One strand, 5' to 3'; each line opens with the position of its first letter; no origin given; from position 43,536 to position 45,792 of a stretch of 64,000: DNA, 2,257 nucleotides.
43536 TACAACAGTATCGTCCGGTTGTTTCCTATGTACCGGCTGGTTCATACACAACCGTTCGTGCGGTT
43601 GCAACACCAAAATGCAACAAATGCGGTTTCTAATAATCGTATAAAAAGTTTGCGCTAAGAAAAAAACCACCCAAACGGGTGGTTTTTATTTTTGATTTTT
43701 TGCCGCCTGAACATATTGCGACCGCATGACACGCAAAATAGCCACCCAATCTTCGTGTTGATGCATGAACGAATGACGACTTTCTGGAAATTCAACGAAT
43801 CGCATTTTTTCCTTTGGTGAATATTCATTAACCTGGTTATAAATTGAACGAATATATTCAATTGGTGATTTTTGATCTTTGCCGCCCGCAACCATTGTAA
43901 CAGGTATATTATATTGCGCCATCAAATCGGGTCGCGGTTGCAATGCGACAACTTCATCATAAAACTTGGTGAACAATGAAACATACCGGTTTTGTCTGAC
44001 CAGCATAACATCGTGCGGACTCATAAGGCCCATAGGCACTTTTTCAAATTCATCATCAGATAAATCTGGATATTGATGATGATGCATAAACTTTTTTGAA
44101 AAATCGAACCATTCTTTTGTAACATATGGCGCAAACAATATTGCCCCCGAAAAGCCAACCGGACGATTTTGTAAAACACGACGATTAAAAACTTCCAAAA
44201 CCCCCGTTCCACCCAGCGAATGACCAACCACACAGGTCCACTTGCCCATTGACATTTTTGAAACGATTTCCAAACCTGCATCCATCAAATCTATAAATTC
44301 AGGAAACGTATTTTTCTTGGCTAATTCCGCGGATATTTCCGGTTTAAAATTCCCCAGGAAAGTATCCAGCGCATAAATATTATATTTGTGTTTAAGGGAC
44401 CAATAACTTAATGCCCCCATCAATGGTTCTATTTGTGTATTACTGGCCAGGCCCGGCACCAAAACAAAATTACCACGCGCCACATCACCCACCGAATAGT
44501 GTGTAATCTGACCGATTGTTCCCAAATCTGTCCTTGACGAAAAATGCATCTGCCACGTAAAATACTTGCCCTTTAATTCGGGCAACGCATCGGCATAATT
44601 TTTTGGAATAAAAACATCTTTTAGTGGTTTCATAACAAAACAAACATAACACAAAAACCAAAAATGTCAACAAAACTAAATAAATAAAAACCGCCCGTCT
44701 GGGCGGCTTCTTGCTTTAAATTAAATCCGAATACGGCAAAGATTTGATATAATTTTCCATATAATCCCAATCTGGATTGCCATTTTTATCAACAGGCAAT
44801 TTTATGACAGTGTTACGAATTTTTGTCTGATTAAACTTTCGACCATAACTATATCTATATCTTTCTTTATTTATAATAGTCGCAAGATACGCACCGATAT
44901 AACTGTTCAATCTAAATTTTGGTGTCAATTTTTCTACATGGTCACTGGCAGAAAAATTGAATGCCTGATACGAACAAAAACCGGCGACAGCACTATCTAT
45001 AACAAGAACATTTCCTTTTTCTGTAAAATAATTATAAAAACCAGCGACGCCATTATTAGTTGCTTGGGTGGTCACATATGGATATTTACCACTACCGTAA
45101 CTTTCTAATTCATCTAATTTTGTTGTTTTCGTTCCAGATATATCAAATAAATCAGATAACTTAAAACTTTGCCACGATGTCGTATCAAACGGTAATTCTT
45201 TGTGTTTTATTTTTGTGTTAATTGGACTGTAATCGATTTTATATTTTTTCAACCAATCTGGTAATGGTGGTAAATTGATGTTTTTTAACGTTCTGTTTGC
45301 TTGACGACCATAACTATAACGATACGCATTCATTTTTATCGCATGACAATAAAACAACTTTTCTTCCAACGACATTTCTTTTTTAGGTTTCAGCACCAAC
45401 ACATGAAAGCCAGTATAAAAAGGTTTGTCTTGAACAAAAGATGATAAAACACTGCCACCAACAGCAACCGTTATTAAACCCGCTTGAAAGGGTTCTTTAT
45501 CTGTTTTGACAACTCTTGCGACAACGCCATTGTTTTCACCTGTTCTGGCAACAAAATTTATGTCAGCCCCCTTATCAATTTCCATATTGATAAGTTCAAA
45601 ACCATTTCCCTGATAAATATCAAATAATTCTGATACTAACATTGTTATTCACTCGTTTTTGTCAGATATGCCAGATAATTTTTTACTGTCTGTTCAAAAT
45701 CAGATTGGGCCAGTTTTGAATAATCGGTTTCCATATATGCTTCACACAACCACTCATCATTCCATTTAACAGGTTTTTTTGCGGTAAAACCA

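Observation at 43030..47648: Type IIB (BcgI-like) restriction-modification module plus hydrolase inserted inside the conserved alpha ribosomal operon, between rpsK and rpoA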

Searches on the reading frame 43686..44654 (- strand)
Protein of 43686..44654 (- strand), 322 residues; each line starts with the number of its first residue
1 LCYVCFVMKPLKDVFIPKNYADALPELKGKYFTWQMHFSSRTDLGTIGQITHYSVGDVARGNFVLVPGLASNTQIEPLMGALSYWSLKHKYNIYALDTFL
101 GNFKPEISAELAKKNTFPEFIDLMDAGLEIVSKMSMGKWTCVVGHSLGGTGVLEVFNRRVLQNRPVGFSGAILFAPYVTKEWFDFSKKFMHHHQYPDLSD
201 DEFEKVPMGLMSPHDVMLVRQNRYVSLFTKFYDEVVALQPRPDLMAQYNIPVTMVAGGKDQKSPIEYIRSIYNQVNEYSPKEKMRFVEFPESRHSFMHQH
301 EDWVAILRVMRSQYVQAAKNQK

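Call 3: search_protein_families(library=pfam, proteins=[window:43686-44654:-], max_evalue=0.01)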
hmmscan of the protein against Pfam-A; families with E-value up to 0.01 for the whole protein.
window:43686-44654:- (322 aa): 5 families
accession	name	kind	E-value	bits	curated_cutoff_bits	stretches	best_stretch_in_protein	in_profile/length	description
PF12146.15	Hydrolase_4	-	4.4e-05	23.3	27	1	117-298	55-236/239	Serine aminopeptidase, S33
PF12697.13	Abhydrolase_6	-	9.3e-05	23.6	26.3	1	141-305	69-215/217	Alpha/beta hydrolase family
PF00561.26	Abhydrolase_1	-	0.0013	18.9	25.8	0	110-158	47-89/245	alpha/beta hydrolase fold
PF01738.24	DLH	-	0.0027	17.8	21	1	225-320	121-203/217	Dienelactone hydrolase family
PF00756.26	Esterase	-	0.0071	16.6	22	0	138-310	114-247/251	Putative esterase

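Call 4: search_protein_families(library=ncbifam, proteins=[window:43686-44654:-], max_evalue=0.01)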
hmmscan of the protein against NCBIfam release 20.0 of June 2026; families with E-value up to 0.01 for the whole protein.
window:43686-44654:- (322 aa): 1 family
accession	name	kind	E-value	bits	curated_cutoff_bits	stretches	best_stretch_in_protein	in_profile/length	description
NF001209.0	PRK00175.1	equivalog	0.0033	16.3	331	0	117-155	125-165/381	homoserine O-acetyltransferase MetX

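Call 5: search_protein_families(library=padloc, proteins=[window:43686-44654:-], max_evalue=0.01)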
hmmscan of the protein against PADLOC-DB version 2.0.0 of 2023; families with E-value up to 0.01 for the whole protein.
window:43686-44654:- (322 aa): 0 families

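Call 63: find_homologous_proteins(query=window:43686-44633:-, max_evalue=0.00001)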
Query window:43686-44633:- (315 aa): 43 proteins with E <= 0.00001 among 808 candidates.
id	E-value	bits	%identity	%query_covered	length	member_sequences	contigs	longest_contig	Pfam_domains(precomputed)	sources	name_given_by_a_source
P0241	7.4e-215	730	100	100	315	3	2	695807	-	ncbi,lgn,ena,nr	ncbi:MAG: alpha/beta hydrolase [Alphaproteobacteria bacterium]|nr:alpha/beta hydrolase [Alphaproteob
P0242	5.6e-165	566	77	100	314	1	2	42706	PF12697.14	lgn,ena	-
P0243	3.2e-160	551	74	100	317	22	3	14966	PF12697.14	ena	-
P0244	1.9e-150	518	70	100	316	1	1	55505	-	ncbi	-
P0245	2.4e-144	498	67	99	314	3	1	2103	PF12697.14,PF12146.16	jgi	jgi:dienelactone hydrolase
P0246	1.5e-143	496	68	100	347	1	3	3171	-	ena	-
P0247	8.5e-143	493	67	100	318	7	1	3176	-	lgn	-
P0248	1.3e-142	493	65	100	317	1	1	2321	-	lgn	-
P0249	1.4e-140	486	67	99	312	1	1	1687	PF12146.16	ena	-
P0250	7.6e-140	484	65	100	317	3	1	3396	-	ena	-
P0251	1.1e-137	477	64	99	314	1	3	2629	PF12146.16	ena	-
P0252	1.2e-136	473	66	99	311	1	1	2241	PF12146.16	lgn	-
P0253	5.8e-136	471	65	100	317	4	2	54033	-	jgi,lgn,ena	-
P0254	5.3e-133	461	64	97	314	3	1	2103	PF12146.16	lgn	-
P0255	6.9e-132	457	62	100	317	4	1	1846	-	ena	-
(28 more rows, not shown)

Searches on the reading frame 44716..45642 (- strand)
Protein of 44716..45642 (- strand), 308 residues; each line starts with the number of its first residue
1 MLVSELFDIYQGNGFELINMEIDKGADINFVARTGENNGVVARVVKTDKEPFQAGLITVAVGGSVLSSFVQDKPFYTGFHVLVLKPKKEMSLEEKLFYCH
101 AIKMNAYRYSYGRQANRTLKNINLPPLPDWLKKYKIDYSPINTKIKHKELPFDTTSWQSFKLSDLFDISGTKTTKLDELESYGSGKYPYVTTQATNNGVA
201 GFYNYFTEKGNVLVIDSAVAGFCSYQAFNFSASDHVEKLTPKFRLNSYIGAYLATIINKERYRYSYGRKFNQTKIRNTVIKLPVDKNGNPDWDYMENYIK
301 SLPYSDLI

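Call 3: search_protein_families(library=pfam, proteins=[window:44716-45642:-], max_evalue=0.01)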
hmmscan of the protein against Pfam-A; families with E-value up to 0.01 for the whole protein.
window:44716-45642:- (308 aa): 1 family
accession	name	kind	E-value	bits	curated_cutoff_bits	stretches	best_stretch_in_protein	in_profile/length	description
PF01420.25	Methylase_S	-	1.4e-29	103.9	22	2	157-300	4-154/168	Type I restriction modification DNA specificity domain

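Call 4: search_protein_families(library=ncbifam, proteins=[window:44716-45642:-], max_evalue=0.01)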
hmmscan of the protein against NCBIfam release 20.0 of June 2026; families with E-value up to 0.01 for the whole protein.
window:44716-45642:- (308 aa): 0 families

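Call 5: search_protein_families(library=padloc, proteins=[window:44716-45642:-], max_evalue=0.01)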
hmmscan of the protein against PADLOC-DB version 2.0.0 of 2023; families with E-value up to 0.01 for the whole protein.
window:44716-45642:- (308 aa): 9 families
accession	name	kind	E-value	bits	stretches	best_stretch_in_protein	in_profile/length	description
PDLC03594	Specificity_II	-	4e-46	155.6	1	4-306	5-320/322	Type II specificity subunit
PDLC03591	Specificity_II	-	3.7e-24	83.4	1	2-300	11-325/341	Type II specificity subunit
PDLC03593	Specificity_II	-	2.5e-14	51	1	154-302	10-164/405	Type II specificity subunit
PDLC04137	mad5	-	1.4e-08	32.4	2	155-242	211-307/392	mads_5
PDLC03099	Specificity_I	-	1.1e-05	22.8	1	156-285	4-129/405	Type I specificity subunit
PDLC03068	Specificity_I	-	3.2e-05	21.3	1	156-284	224-351/403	Type I specificity subunit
PDLC03076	Specificity_I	-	0.0034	14.7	1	135-199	295-357/488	Type I specificity subunit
PDLC03190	Specificity_I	-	0.0067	13.6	1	155-258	16-119/389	Type I specificity subunit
PDLC03098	Specificity_I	-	0.0073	13.7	0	153-280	246-388/443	Type I specificity subunit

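Call 8: search_solved_structures(query=window:44716-45642:-, max_evalue=0.01)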
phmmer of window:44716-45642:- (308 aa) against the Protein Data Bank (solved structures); distinct sequences matched with E-value up to 0.01: 0.

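Call 36: find_homologous_proteins(query=window:44716-45642:-, max_evalue=0.00001)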
Query window:44716-45642:- (308 aa): 4139 proteins with E <= 0.00001 among 5502 candidates; the best 120 are listed.
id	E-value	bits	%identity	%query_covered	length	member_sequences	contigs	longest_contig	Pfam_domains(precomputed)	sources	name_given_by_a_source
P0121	1.5e-206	702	100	100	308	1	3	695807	PF01420.26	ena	-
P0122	6.7e-198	674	95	100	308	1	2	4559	PF01420.26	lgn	-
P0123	2.4e-176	603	88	100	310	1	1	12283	PF01420.26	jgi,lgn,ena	-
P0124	9.0e-175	598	88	100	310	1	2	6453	PF01420.26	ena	-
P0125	2.6e-173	593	100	85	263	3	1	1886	PF01420.26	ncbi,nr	ncbi:restriction endonuclease subunit S [bacterium]|nr:restriction endonuclease subunit S [bacterium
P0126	1.5e-172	591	86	100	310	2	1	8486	PF01420.26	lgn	-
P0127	7.0e-171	585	85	100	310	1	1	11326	PF01420.26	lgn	-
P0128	2.3e-157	541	74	100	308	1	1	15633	PF01420.26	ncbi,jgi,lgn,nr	ncbi:MAG: restriction endonuclease subunit S [Proteobacteria bacterium]|nr:restriction endonuclease 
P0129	1.2e-152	525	73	100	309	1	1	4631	PF01420.26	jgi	jgi:hypothetical protein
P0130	6.2e-150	516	72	100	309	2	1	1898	PF01420.26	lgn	-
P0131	7.6e-150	516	73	100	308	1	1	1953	PF01420.26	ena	-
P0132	4.5e-148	510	71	100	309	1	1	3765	PF01420.26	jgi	jgi:hypothetical protein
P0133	1.0e-147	509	72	100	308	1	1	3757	PF01420.26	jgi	jgi:hypothetical protein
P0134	2.4e-147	508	69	100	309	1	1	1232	PF01420.26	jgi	-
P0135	4.3e-147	507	75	94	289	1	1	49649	PF01420.26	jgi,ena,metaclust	metaclust:\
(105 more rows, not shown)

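Call 37: find_encoding_contigs(protein=P0121, flank=6000, max_places=5)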
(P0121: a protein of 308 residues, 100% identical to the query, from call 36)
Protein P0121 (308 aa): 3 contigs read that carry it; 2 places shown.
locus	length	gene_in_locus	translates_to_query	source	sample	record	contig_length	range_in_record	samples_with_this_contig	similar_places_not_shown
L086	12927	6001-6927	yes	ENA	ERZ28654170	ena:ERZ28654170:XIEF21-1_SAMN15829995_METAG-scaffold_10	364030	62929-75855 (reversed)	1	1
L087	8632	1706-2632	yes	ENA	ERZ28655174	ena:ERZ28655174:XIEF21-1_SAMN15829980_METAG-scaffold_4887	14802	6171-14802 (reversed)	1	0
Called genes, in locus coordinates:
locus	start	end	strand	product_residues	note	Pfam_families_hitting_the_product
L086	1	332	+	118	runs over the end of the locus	PF00861:Ribosomal_L18p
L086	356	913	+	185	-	PF00333:Ribosomal_S5, PF03719:Ribosomal_S5_C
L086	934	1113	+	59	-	PF00327:Ribosomal_L30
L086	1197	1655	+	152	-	PF00828:Ribosomal_L27A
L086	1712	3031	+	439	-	PF00344:SecY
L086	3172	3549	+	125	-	PF00416:Ribosomal_S13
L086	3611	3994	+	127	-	PF00411:Ribosomal_S11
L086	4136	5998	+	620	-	PF02384:N6_Mtase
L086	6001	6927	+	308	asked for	PF01420:Methylase_S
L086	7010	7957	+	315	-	-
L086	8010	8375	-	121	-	-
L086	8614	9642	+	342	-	PF01193:RNA_pol_L, PF01000:RNA_pol_A_bac, PF03118:RNA_pol_A_CTD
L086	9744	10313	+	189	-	PF01196:Ribosomal_L17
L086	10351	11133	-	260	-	PF11899:DUF3419 (faint)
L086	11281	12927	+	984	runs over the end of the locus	-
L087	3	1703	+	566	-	?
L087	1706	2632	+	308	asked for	PF01420:Methylase_S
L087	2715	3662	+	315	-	PF12146:Hydrolase_4 (faint)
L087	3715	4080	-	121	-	-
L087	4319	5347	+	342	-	PF01193:RNA_pol_L, PF01000:RNA_pol_A_bac, PF03118:RNA_pol_A_CTD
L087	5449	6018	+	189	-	PF01196:Ribosomal_L17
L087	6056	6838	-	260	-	PF11899:DUF3419 (faint)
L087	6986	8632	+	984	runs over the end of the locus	-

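Call 38: find_encoding_contigs(protein=P0123, flank=6000, max_places=3)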
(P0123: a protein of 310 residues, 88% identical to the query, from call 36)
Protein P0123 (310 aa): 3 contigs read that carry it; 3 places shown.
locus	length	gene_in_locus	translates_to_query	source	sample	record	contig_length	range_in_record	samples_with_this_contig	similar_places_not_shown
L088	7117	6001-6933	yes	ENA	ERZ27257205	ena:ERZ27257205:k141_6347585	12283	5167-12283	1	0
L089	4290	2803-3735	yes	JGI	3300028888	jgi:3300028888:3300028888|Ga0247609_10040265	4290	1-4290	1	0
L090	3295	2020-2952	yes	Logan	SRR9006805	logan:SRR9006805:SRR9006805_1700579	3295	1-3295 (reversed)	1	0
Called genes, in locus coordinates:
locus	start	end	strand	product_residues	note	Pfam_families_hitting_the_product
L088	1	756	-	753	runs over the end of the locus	PF08478:POTRA_1 (faint), PF07244:POTRA, PF01103:Omp85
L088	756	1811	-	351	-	PF02163:Peptidase_M50, PF13180:PDZ_2 (weak), PF17820:PDZ_6 (weak)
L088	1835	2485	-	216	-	PF01148:CTP_transf_1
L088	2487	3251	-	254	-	PF01255:Prenyltransf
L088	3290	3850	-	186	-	PF01765:RRF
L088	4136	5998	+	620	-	PF02384:N6_Mtase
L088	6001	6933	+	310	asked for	PF01420:Methylase_S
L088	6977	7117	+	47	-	?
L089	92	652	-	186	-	PF01765:RRF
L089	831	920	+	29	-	-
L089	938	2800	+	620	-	PF02384:N6_Mtase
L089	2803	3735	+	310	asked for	PF01420:Methylase_S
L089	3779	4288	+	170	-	?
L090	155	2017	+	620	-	PF02384:N6_Mtase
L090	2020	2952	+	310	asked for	PF01420:Methylase_S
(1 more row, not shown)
